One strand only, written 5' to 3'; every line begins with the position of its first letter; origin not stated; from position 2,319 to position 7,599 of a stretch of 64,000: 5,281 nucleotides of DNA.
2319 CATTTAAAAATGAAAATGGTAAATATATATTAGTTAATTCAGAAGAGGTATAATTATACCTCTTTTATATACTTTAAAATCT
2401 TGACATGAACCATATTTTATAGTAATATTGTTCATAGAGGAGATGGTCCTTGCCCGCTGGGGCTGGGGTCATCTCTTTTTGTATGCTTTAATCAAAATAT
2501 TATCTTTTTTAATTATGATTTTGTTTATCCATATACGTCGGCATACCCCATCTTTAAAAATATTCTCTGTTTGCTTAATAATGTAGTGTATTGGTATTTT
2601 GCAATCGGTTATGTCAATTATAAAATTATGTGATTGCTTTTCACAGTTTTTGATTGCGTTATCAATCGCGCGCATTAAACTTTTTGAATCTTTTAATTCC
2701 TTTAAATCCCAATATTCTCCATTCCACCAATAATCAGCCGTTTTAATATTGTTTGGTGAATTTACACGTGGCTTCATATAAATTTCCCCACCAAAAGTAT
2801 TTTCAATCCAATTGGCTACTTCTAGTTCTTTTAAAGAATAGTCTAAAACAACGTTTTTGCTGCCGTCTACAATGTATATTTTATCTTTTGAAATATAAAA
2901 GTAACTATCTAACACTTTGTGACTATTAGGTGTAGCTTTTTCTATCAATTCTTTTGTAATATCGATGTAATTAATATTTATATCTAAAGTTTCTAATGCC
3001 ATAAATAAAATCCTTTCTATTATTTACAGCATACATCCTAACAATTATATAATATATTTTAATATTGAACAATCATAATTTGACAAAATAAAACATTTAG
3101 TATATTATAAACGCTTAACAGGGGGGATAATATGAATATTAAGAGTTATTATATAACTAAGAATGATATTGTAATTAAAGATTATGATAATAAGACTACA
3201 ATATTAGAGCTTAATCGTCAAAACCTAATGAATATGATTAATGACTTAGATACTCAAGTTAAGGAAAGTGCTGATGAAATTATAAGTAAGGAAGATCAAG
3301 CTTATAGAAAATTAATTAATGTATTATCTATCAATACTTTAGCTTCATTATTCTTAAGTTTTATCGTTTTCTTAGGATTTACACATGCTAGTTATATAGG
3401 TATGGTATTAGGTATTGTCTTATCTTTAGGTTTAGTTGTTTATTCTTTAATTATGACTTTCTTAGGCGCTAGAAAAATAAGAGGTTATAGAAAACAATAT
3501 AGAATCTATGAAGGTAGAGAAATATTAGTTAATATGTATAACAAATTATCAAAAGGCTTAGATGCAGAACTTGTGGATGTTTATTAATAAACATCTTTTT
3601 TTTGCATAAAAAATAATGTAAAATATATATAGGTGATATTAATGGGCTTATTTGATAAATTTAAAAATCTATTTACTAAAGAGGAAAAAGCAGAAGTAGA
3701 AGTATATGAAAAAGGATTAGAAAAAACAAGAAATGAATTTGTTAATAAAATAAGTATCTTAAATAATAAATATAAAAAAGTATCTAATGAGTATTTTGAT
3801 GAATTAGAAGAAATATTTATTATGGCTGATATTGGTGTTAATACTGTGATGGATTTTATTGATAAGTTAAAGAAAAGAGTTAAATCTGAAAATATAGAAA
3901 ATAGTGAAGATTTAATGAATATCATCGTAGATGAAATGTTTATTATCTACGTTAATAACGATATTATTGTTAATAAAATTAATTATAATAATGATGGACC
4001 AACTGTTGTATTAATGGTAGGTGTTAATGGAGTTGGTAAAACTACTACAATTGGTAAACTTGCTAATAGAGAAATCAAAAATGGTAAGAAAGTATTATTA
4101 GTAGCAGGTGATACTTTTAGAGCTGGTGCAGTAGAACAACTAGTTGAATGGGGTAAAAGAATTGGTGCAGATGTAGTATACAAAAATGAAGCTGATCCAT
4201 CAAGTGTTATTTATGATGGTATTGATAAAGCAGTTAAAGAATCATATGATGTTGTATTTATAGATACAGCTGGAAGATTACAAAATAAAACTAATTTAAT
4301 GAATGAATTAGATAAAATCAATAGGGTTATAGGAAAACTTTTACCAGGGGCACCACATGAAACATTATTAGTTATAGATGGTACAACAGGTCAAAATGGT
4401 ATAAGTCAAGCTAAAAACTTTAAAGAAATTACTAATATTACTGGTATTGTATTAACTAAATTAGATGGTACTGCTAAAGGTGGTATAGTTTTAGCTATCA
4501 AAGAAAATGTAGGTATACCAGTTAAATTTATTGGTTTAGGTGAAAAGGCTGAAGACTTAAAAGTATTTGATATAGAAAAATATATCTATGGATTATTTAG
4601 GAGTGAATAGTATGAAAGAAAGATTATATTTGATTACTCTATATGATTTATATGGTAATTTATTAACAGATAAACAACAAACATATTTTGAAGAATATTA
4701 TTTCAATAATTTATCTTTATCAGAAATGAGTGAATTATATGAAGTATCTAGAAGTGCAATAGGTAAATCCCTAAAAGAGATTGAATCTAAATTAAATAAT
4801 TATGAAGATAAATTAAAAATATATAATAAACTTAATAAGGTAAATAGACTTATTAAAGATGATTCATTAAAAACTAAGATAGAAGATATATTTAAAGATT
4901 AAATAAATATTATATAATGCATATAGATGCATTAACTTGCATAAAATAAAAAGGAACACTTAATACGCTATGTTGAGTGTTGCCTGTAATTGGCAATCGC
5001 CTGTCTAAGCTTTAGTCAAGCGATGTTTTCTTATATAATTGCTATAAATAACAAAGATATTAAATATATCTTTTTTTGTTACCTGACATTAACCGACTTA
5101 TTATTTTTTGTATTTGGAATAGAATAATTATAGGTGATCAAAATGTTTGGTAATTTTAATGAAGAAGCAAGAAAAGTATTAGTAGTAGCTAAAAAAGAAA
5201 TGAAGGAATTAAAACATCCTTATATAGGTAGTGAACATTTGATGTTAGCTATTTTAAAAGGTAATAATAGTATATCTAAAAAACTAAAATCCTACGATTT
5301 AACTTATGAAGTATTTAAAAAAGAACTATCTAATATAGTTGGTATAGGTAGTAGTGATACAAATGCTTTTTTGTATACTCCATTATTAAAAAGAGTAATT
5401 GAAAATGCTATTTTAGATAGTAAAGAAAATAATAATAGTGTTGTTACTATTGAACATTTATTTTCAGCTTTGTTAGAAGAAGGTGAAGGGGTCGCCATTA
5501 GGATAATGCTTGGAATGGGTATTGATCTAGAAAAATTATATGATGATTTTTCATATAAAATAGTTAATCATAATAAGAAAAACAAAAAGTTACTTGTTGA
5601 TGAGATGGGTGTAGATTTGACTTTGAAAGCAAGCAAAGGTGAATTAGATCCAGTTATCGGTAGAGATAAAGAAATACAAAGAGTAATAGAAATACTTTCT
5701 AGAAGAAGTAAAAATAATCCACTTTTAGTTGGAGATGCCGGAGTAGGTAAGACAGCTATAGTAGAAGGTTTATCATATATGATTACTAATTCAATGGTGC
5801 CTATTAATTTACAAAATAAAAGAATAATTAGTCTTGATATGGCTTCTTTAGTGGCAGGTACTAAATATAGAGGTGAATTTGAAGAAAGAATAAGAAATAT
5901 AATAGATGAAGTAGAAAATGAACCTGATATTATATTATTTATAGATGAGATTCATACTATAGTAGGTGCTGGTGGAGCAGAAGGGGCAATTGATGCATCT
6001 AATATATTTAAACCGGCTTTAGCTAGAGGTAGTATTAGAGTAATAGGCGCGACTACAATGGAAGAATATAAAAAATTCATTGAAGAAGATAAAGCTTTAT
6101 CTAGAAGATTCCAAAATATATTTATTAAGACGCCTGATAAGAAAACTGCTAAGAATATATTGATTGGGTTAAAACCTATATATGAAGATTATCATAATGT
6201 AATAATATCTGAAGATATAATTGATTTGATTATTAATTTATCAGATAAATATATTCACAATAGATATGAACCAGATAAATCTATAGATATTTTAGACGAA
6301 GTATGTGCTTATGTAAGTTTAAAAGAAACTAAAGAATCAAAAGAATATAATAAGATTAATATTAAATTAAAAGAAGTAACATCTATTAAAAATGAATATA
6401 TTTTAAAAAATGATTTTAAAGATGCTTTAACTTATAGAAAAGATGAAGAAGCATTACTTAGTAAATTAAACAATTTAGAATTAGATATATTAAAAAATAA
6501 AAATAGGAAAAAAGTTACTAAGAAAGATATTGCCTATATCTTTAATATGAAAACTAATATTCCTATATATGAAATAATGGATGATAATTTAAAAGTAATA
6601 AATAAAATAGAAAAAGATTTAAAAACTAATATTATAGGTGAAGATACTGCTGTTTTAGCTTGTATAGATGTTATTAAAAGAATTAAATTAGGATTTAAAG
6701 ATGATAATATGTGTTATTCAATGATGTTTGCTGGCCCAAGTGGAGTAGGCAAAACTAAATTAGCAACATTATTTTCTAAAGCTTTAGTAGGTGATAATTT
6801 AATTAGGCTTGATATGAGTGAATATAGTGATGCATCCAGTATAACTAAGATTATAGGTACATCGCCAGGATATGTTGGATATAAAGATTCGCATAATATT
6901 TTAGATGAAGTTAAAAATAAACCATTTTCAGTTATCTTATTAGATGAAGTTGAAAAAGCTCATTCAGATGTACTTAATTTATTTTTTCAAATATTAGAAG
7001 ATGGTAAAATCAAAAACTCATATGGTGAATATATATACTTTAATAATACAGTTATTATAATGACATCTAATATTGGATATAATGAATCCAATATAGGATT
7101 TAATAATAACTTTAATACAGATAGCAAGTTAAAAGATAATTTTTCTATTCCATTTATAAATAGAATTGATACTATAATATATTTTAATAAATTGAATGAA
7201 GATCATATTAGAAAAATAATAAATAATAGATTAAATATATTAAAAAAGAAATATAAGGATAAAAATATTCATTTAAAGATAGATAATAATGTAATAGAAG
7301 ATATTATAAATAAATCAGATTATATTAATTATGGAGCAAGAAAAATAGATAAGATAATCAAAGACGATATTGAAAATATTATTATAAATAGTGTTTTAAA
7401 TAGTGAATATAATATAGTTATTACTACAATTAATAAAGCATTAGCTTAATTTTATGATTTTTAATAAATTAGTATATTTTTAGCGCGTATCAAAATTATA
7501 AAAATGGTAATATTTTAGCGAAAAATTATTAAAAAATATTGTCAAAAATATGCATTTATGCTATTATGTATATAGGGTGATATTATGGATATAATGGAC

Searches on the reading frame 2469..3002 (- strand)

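Call 82: search_protein_families(library=pfam, proteins=[window:2469-3002:-], max_evalue=0.00001)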
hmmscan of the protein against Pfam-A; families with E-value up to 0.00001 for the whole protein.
window:2469-3002:- (177 aa): 1 family
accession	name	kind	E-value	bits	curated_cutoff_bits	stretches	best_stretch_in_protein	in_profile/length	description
PF18451.7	CdiA_C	-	1.2e-15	57.9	26.6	1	87-168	1-79/81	Contact-dependent growth inhibition CdiA C-terminal domain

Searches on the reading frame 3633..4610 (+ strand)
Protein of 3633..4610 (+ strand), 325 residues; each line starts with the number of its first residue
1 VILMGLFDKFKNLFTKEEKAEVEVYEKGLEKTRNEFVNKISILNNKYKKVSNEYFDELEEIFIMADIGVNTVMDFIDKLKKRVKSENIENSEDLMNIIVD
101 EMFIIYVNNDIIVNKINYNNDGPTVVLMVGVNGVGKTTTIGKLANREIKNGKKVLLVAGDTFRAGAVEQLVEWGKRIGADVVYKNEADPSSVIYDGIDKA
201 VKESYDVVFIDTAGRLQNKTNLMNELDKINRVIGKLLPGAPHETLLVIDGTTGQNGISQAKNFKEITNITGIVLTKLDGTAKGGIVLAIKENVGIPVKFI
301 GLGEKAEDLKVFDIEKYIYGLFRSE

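Call 82: search_protein_families(library=pfam, proteins=[window:3633-4610:+], max_evalue=0.00001)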
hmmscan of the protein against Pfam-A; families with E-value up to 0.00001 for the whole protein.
window:3633-4610:+ (325 aa): 2 families
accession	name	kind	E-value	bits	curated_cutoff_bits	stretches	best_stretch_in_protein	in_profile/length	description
PF00448.28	SRP54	-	9.8e-77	257.5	22.7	1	123-322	1-195/196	SRP54-type protein, GTPase domain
PF02881.24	SRP54_N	-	4.1e-13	49.8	22.4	1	40-102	5-75/75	SRP54-type protein, helical bundle domain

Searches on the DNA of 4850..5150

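Call 25: search_rna_families(source=window, start=4850, end=5150, threshold=evalue, max_evalue=10)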
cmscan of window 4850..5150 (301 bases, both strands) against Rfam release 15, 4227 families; matches with E-value up to 10: 2.
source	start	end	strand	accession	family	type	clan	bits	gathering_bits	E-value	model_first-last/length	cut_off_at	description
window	4950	5072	-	RF00077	SraB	Gene; sRNA;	-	18.4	130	0.17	1-169/169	no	SraB RNA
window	4993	5077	+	RF01796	frnS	Gene; sRNA;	-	16.5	60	1.9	1-119/119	no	Fumarate/nitrate reductase regulator sRNA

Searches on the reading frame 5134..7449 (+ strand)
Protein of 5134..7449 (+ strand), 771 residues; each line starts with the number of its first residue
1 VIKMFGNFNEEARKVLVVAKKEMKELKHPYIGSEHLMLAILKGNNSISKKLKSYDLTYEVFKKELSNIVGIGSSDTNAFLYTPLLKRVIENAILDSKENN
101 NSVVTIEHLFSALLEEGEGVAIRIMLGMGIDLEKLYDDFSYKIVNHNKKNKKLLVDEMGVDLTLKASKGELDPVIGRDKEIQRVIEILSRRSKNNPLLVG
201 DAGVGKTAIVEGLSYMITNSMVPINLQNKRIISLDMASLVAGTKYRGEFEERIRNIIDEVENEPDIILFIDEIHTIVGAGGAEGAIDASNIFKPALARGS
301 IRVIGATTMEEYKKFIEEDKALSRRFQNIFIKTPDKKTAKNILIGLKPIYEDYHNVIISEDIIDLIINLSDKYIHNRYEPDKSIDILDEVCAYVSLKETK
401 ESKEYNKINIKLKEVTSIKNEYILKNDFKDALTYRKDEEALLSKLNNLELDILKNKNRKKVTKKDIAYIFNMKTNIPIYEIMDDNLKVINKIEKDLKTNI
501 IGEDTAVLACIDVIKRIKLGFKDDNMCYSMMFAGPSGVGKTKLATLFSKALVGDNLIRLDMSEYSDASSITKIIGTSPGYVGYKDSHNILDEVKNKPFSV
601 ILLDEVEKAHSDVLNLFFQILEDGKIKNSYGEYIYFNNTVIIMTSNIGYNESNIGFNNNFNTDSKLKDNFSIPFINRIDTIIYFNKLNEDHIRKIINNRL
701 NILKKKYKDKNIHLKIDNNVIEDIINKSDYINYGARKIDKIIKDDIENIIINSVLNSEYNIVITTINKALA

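Call 81: search_protein_families(library=pfam, proteins=[window:5134-7449:+], max_evalue=0.00001)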
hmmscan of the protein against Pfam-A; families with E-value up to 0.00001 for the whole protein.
window:5134-7449:+ (771 aa): 13 families
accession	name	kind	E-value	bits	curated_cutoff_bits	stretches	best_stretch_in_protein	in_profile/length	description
PF07724.20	AAA_2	-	3.7e-45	154.4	27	1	528-680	4-165/166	AAA domain (Cdc48 subfamily)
PF00004.35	AAA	-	1.4e-23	84.2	21.2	2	197-329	2-126/131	ATPase family associated with various cellular activities (AAA)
PF17871.7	AAA_lid_9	-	2.7e-23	82.3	22.8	1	336-433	2-99/104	AAA lid domain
PF02861.25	Clp_N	-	1.1e-19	70.8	20.7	2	97-136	6-45/53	Clp amino terminal domain, pathogenicity island component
PF07728.20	AAA_5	-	1.6e-18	67.5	22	1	530-651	2-127/139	AAA domain (dynein-related subfamily)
PF10431.15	ClpB_D2-small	-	9.9e-12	45.2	21.9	1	687-759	1-73/81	C-terminal, D2-small domain, of ClpB protein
PF13191.12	AAA_16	-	3.7e-11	44.2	32.6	0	174-214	2-45/167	AAA ATPase domain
PF13401.12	AAA_22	-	7e-10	39.8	27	0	528-622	6-109/130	AAA domain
PF01078.27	Mg_chelatase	-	5.7e-08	32.8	20.3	0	599-690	108-205/207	Magnesium chelatase, subunit ChlI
PF00158.32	Sigma54_activat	-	9.3e-07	29.1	20.2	0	524-629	22-125/168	Sigma-54 interaction domain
PF13479.12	AAA_24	-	4.1e-06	27.2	27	0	528-617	3-84/195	AAA domain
PF05621.17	TniB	-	9e-06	25.7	22.4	0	194-331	36-184/189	Bacterial TniB protein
PF12775.13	AAA_7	-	9.7e-06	25.7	25.8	0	191-226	31-67/181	P-loop containing dynein motor region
